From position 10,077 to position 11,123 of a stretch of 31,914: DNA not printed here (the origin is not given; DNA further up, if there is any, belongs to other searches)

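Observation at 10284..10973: Secretin reduced to its periplasmic N0-N1 domains and translationally coupled to sctD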

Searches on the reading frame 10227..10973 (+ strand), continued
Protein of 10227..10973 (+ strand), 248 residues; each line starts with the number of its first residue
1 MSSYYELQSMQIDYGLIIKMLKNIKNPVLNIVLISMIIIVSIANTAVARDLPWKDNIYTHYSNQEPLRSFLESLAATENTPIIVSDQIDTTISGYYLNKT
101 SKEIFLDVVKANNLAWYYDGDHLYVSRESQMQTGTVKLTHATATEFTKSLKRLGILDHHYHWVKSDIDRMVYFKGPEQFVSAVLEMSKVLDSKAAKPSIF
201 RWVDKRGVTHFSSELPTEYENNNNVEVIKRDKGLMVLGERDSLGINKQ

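Call 43: get_annotated_region(hit=H1, flank=12000)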
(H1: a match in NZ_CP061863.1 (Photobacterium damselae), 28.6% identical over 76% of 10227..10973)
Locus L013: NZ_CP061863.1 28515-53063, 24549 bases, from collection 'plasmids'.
description: Photobacterium damselae subsp. piscicida strain AS-16-0555-7 plasmid unnamed1, complete sequence
organism: Photobacterium damselae (NCBI taxid 38294)
taxonomy: Bacteria; Pseudomonadota; Gammaproteobacteria; Vibrionales; Vibrionaceae; Photobacterium; Photobacterium damselae
host: -; source: Seriola lalandi,cell culture,caudal kidney; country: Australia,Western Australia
typing (MOB-suite, as given by PLSDB): non-mobilizable
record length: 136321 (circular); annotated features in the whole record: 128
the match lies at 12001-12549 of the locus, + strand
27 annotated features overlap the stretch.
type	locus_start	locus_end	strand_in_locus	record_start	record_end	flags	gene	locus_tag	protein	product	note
CDS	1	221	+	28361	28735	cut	sycN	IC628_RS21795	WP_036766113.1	type III secretion chaperone SycN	-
CDS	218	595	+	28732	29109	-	vscX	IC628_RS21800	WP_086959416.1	type III secretion system protein VscX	-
CDS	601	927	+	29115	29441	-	vscY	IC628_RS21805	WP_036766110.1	type III secretion system chaperone VscY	-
CDS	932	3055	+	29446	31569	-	sctV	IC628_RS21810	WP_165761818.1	type III secretion system export apparatus subunit SctV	GO:0009306 - protein secretion [Evidence IEA]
CDS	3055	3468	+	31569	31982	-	-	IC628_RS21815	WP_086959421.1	LcrR family type III secretion system chaperone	-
CDS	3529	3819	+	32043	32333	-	-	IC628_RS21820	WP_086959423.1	LcrG family type III secretion system chaperone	-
CDS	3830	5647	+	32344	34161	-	-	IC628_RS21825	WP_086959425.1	virulence-associated V antigen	-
CDS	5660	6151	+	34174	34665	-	-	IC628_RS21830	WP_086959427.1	SycD/LcrH family type III secretion system chaperone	-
CDS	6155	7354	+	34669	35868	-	sctE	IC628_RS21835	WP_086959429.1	type III secretion system translocon subunit SctE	-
CDS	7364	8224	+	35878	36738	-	sctB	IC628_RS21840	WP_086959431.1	type III secretion system translocon subunit VopD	-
CDS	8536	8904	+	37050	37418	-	-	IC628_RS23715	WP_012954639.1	hypothetical protein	-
CDS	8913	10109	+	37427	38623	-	-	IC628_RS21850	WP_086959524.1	IS91 family transposase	-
CDS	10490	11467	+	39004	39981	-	-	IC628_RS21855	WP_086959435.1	T3SS regulon anti-activator ExsD domain-containing protein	-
CDS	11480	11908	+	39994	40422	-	-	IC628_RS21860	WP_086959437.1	YscB family type III secretion system chaperone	-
CDS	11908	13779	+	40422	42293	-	sctC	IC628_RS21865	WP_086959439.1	type III secretion system outer membrane ring subunit SctC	-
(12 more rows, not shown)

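Call 47: search_protein_representatives(alignment_id=A1)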
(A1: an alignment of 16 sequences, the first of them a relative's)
Query: 16 sequences, 225 profile positions. Proteins with E-value up to 0.001 (for the whole library): 837; up to 1e-10: 285; up to 1e-30: 31. The best 150 are listed.
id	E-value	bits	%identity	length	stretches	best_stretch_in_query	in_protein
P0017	7.2e-78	277.5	-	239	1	5-220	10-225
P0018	9.4e-78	277.1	-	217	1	12-210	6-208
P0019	3.1e-61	223.1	-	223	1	13-200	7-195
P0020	4.3e-57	209.5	-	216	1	15-205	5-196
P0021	3.1e-54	200.2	-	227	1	12-214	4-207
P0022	3.1e-53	196.9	-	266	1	20-204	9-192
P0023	2.0e-51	191.0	-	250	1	12-218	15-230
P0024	1.3e-47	178.5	-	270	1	19-209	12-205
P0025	2.9e-45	170.8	-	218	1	27-210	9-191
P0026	7.0e-44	166.3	-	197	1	27-204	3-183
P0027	1.6e-43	165.2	-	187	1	58-211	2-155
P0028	2.8e-43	164.4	-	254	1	14-217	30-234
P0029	4.0e-43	163.8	-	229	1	20-201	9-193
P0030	4.3e-42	160.5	-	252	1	15-211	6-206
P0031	6.7e-41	156.6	-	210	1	12-200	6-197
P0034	1.1e-38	149.3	-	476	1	17-202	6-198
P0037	1.8e-37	145.3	-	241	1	13-206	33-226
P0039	3.8e-35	137.7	-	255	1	14-198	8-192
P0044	9.8e-32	126.6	-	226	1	15-195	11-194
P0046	2.3e-31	125.4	-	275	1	20-207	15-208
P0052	2.0e-27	112.5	-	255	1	8-177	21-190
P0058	2.7e-26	108.8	-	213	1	22-204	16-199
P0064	2.8e-25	105.5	-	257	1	9-179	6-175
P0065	4.2e-25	104.9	-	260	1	15-218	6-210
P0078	1.2e-22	96.9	-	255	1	12-165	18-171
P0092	2.9e-20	89.1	-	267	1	12-177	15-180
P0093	3.1e-20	89.0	-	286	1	19-177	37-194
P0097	7.5e-20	87.7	-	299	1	13-177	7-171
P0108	4.9e-19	85.0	-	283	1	17-176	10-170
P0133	1.2e-17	80.5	-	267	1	17-176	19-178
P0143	7.2e-17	78.0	-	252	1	18-198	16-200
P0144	8.3e-17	77.7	-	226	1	10-175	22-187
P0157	4.0e-16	75.5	-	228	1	17-201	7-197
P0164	1.5e-15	73.6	-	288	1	13-166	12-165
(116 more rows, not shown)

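Call 49: list_cluster_members(proteins=[P0019, P0020, P0022, P0023, P0024, P0029, P0037, P0044, P0058, P0065])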
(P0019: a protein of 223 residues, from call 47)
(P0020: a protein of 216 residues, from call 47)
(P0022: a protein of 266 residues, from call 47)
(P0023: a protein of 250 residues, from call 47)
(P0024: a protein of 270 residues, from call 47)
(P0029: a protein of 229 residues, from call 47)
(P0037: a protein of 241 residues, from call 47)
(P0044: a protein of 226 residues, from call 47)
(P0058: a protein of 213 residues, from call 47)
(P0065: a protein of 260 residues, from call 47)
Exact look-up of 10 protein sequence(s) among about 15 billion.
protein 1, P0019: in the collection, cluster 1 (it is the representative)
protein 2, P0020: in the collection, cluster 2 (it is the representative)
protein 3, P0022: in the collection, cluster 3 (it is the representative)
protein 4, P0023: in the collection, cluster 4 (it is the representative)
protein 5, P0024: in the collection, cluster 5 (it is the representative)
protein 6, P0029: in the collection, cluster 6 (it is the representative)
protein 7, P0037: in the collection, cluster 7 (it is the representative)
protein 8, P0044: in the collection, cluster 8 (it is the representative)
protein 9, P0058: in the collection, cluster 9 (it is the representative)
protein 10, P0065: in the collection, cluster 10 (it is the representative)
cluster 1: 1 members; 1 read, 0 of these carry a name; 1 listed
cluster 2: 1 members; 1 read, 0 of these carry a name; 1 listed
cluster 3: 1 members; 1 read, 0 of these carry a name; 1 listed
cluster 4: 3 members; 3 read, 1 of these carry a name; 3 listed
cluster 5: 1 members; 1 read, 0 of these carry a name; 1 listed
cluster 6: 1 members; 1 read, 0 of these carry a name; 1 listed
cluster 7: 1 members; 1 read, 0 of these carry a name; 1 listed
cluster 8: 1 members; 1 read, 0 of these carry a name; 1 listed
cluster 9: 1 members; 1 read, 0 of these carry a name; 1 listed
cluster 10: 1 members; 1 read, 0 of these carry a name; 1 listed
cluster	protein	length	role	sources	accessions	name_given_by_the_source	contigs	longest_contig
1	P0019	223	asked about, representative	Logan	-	-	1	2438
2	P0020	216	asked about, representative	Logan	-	-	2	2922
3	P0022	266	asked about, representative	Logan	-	-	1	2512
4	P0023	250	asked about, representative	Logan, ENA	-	-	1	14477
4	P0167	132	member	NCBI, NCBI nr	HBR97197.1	MAG TPA: hypothetical protein DD979_07440, partial [Gammaproteobacteria bacterium] | hypothetical protein [Gammaproteobacteria bacterium]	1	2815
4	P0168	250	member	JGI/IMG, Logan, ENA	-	-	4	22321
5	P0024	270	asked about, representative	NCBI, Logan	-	-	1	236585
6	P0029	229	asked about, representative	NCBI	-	-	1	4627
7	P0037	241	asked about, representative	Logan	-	-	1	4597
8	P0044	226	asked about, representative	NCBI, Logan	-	-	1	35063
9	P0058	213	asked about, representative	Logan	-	-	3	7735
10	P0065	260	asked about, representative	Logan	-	-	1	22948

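Call 51: find_homologous_proteins(query=A2, max_evalue=1e-10)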
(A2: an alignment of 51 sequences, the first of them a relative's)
Query A2 (51 sequences) (229 aa, profile of the alignment): 17 proteins with E <= 1e-10 among 8000 candidates.
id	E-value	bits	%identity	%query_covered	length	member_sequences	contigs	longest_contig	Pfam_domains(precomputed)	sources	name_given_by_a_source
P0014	4.6e-77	277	55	93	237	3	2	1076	PF21304.3,PF13511.12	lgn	-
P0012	5.3e-77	277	57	90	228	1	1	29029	PF21304.3,PF13511.12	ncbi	-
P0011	2.0e-76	275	56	91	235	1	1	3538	PF21304.3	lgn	-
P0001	2.3e-76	274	100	100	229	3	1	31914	PF21304.3,PF13511.12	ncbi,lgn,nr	ncbi:MAG: DUF4124 domain-containing protein [Thiotrichaceae bacterium]|nr:DUF4124 domain-containing 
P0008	4.2e-76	274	56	93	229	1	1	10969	PF21304.3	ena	-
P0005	8.3e-76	273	64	84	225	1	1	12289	PF21304.3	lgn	-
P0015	1.2e-75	272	56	93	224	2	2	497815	PF21304.3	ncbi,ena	-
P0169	8.4e-75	269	39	90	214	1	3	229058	PF21304.3,PF13511.12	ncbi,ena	-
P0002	1.4e-74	269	71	97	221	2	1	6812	PF21304.3,PF13511.12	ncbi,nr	ncbi:MAG TPA: DUF4124 domain-containing protein [Thiotrichaceae bacterium]|nr:DUF4124 domain-contain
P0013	1.7e-74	268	55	91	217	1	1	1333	PF21304.3,PF03958.23,PF13511.12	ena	-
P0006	4.6e-74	267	56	97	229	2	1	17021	PF21304.3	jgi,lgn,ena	-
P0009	1.9e-73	265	57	92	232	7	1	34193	PF21304.3,PF13511.12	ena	-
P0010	2.5e-73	264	58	87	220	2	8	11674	PF21304.3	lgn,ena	-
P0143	2.7e-57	212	25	80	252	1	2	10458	PF13511.12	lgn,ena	-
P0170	5.8e-57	211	30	72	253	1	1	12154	PF13511.12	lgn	-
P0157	2.0e-47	180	23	87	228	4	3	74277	PF21304.3,PF13511.12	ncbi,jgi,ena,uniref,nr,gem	ncbi:DUF4124 domain-containing protein [uncultured Thiohalocapsa sp.]|uniref:DUF4124 domain-containi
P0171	3.9e-21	94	23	72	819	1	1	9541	PF03958.23,PF00263.27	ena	-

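Call 52: find_encoding_contigs(protein=P0157, flank=10000, max_places=2)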
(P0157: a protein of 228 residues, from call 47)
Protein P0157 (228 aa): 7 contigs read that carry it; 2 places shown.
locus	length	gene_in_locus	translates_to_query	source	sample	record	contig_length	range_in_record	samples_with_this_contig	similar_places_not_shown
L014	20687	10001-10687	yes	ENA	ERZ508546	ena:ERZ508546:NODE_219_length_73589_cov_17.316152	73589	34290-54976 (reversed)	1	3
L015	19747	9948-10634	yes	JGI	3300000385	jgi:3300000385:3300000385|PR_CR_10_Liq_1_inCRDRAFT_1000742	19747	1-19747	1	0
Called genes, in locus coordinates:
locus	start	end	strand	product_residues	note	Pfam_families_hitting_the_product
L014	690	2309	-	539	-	PF00999:Na_H_Exchanger, PF02254:TrkA_N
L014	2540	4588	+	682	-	PF00009:GTP_EFTU, PF01926:MMR_HSR1 (weak), PF22042:EF-G_D2, PF03144:GTP_EFTU_D2 (weak), PF14492:EFG_III, PF03764:EFG_IV, PF00679:EFG_C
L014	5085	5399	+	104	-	-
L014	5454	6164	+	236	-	-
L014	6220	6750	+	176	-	-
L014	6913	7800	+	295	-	PF04888:SseC (weak)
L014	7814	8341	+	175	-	PF14559:TPR_19 (faint), PF13432:TPR_16 (faint)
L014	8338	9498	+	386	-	PF04888:SseC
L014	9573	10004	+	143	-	PF05932:CesT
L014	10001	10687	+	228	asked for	PF21304:T3S_SPI-1_N0 (weak), PF13511:DUF4124 (weak)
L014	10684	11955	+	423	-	PF16697:Yop-YscD_cpl, PF23893:Y4YQ_C (faint)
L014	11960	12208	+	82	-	-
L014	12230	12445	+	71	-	PF09392:T3SS_needle_F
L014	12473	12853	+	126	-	PF09613:HrpB1_HrpK, PF06287:DUF1039 (weak)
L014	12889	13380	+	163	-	-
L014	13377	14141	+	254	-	PF01514:YscJ_FliF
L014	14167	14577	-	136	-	-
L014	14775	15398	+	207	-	PF06635:T3SS_SCTL, PF02108:FliH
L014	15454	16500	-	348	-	PF01312:Bac_export_2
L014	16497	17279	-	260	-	PF01311:Bac_export_1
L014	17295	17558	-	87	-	-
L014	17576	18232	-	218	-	PF00813:FliP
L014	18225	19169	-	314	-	-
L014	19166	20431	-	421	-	-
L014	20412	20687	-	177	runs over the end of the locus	PF07321:YscO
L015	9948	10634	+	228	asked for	PF21304:T3S_SPI-1_N0 (weak), PF13511:DUF4124 (weak)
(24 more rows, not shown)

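Call 53: find_encoding_contigs(protein=P0169, flank=10000, max_places=2)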
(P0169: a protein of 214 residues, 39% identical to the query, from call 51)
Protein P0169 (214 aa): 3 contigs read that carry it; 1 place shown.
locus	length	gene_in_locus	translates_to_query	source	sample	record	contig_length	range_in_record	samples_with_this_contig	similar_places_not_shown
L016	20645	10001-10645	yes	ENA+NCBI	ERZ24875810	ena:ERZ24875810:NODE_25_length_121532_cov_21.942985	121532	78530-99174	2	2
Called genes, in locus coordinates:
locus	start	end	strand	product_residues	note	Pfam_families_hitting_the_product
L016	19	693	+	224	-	PF18331:PKHD_C (faint), PF13640:2OG-FeII_Oxy_3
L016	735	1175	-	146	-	PF07321:YscO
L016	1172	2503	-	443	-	PF02874:ATP-synt_ab_N, PF00006:ATP-synt_ab, PF18269:T3SS_ATPase_C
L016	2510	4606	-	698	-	PF00771:FHIPEP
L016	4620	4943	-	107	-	-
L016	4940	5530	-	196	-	PF01957:NfeD (weak)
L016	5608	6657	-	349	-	PF01312:Bac_export_2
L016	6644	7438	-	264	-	PF01311:Bac_export_1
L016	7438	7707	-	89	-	PF01313:Bac_export_3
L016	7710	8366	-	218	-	PF00813:FliP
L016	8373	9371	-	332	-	PF28396:SepQ_C (faint), PF01052:FliMN_C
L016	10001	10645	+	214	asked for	PF21304:T3S_SPI-1_N0, PF13511:DUF4124 (weak)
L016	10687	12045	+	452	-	PF16697:Yop-YscD_cpl, PF16693:Yop-YscD_ppl_1st (faint), PF21937:Yop-YscD_ppl_2nd (faint), PF21934:Yop-YscD_ppl_3rd (weak), PF23893:Y4YQ_C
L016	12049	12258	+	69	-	PF08988:T3SS_needle_E (weak), PF27358:HrpD6 (weak)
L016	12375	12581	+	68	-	-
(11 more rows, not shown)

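Call 56: search_protein_families(library=pfam, max_evalue=0.01, proteins=[L013:13785-15086:+, L013:11908-13779:+, P0034, P0171, L014:5454-6164:+, L014:6220-6750:+, L014:12889-13380:+, L014:14167-14577:-, L014:19166-20431:-, L014:5085-5399:+])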
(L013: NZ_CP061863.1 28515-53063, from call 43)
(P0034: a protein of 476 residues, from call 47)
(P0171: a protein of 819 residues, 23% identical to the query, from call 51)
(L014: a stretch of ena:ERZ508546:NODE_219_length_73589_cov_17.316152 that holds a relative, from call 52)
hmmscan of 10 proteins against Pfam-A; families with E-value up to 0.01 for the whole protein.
L013:13785-15086:+ (433 aa): 6 families
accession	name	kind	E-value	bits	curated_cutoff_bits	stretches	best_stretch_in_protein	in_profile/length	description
PF16693.10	Yop-YscD_ppl_1st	-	1.4e-31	108.4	24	2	165-225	2-62/62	YscD/CdsD-like Bon-like domain 1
PF21937.1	Yop-YscD_ppl_2nd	-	5.3e-30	103.4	27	1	226-290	1-65/67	YscD/CdsD-like Bon-like domain 2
PF21934.1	Yop-YscD_ppl_3rd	-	5e-18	65.1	24.3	1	296-355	3-62/64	YscD/CdsD-like Bon-like domain 3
PF16697.10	Yop-YscD_cpl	-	9.2e-18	64.7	33.2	1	7-98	1-92/94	Inner membrane component of T3SS, cytoplasmic domain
PF23893.1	Y4YQ_C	-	3.7e-13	49.5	27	1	371-420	4-53/53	Uncharacterised protein Y4YQ C-terminal domain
PF00498.31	FHA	-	0.00057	20.7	20.7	1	27-90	3-67/67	FHA domain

L013:11908-13779:+ (623 aa): 4 families
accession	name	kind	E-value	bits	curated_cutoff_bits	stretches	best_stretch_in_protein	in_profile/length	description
PF00263.26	Secretin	-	1.6e-35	122.6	27.5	1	367-526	2-168/169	Bacterial type II and III secretion system protein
PF03958.22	Secretin_N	-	6.5e-22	78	28.2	2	188-292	1-68/69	Bacterial type II/III secretion system short domain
PF21304.2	T3S_SPI-1_N0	-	3.4e-10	40.4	27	1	42-108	1-68/69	SPI-1 type 3 secretion system secretin, N0 domain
PF16344.10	FecR_C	-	0.00042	20.7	24.4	1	43-101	3-64/70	FecR, C-terminal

P0034 (476 aa): 3 families
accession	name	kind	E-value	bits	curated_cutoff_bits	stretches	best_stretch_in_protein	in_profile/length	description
PF21304.2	T3S_SPI-1_N0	-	6.2e-10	39.6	27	1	35-98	4-68/69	SPI-1 type 3 secretion system secretin, N0 domain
PF03958.22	Secretin_N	-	5e-08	33.5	28.2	1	105-164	1-65/69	Bacterial type II/III secretion system short domain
PF13511.11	DUF4124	-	0.00045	20.8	22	0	230-257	15-41/56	Domain of unknown function (DUF4124)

P0171 (819 aa): 2 families
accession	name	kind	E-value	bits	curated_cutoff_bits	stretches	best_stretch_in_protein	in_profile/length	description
PF00263.26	Secretin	-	3.8e-32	111.6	27.5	1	430-585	1-166/169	Bacterial type II and III secretion system protein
PF03958.22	Secretin_N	-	7e-16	58.6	28.2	2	184-359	3-67/69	Bacterial type II/III secretion system short domain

L014:5454-6164:+ (236 aa): 1 family
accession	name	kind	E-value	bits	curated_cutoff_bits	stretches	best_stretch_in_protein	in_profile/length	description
PF22219.1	DUF3829_2nd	-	0.0021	18.5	27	1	78-157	13-91/104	DUF3829-like, C-terminal domain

L014:6220-6750:+ (176 aa): 6 families
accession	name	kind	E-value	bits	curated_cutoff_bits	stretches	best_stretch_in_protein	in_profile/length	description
PF13432.12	TPR_16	-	5.8e-05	23.9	32.7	1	48-109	1-62/65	Tetratricopeptide repeat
PF13371.12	TPR_9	-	0.00071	20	35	0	73-120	24-70/73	Tetratricopeptide repeat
PF23914.1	TPR_CcmH_CycH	-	0.0016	18.7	42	1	76-143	48-118/158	Cytochrome c-type biogenesis protein H TPR domain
PF07719.23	TPR_2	-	0.0021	18.5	27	0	78-106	1-29/34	Tetratricopeptide repeat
PF14559.12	TPR_19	-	0.0023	18.7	25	1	90-144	3-57/68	Tetratricopeptide repeat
PF13424.12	TPR_12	-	0.0055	17.3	30.1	0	78-143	3-76/77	Tetratricopeptide repeat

L014:12889-13380:+ (163 aa): 1 family
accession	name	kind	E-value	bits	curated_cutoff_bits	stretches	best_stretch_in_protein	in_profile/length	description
PF17001.10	T3SS_basalb_I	-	0.00031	21.6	32.4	1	122-163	53-94/94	Type III secretion basal body protein I, YscI, HrpB, PscI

L014:14167-14577:- (136 aa): 0 families

L014:19166-20431:- (421 aa): 1 family
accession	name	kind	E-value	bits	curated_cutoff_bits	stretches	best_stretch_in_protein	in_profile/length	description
PF02120.21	Flg_hook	-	0.0041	17.3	29.8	0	317-384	8-77/85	Flagellar hook-length control protein FliK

L014:5085-5399:+ (104 aa): 0 families

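Call 58: find_related_loci(query=A1, collection=metagenome_contigs, flank=10000)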
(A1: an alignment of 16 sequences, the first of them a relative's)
Query A1 (229 aa) in metagenome_contigs; peptide patterns used: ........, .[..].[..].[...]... (x = any residue, [..] = any of these).
165 stretches matched a pattern; 2 encode a relative of the query (tblastn E <= 1e-3); 2 distinct loci.
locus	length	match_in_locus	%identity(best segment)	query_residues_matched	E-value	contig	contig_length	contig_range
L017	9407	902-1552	58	1-213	3e-88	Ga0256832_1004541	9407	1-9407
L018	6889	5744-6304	58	25-210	1e-74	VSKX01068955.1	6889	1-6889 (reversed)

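Call 59: find_encoding_contigs(protein=P0170, flank=10000, max_places=2)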
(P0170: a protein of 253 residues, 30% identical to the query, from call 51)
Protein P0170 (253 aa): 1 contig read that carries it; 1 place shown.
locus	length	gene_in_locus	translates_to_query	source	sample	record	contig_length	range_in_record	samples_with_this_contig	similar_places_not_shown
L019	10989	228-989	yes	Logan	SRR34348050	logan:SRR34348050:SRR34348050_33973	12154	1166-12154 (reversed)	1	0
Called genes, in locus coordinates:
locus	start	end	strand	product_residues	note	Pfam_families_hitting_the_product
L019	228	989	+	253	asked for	PF13511:DUF4124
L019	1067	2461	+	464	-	PF16697:Yop-YscD_cpl, PF16693:Yop-YscD_ppl_1st (weak), PF21937:Yop-YscD_ppl_2nd (faint), PF21934:Yop-YscD_ppl_3rd, PF23893:Y4YQ_C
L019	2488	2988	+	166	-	-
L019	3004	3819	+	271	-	PF01514:YscJ_FliF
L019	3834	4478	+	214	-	-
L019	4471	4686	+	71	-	-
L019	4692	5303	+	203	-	-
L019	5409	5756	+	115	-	-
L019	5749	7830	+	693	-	PF00771:FHIPEP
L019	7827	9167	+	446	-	PF02874:ATP-synt_ab_N, PF00006:ATP-synt_ab, PF18269:T3SS_ATPase_C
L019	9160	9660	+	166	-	-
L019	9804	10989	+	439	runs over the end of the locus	PF07481:DUF1521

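Call 60: find_encoding_contigs(protein=P0143, flank=10000, max_places=2)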
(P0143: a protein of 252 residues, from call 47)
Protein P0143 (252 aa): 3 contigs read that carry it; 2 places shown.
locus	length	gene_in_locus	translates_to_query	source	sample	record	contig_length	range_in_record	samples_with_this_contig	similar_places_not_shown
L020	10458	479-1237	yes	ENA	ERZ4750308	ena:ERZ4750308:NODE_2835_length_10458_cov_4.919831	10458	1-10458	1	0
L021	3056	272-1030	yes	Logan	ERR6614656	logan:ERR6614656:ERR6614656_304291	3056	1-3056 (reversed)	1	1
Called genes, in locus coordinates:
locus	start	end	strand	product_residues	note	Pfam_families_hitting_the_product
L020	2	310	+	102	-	?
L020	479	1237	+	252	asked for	PF13511:DUF4124 (weak)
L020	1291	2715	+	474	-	PF16697:Yop-YscD_cpl, PF00498:FHA (faint), PF16693:Yop-YscD_ppl_1st (faint), PF21937:Yop-YscD_ppl_2nd (weak), PF21934:Yop-YscD_ppl_3rd (weak), PF23893:Y4YQ_C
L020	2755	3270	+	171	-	-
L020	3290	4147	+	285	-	PF01514:YscJ_FliF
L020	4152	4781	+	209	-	-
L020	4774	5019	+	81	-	-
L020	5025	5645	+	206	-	PF02108:FliH (weak)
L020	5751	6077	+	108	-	PF01740:STAS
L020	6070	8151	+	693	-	PF00771:FHIPEP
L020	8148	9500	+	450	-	PF02874:ATP-synt_ab_N, PF00006:ATP-synt_ab, PF18269:T3SS_ATPase_C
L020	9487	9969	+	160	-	-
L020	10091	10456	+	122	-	?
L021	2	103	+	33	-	?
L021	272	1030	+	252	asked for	PF13511:DUF4124 (weak)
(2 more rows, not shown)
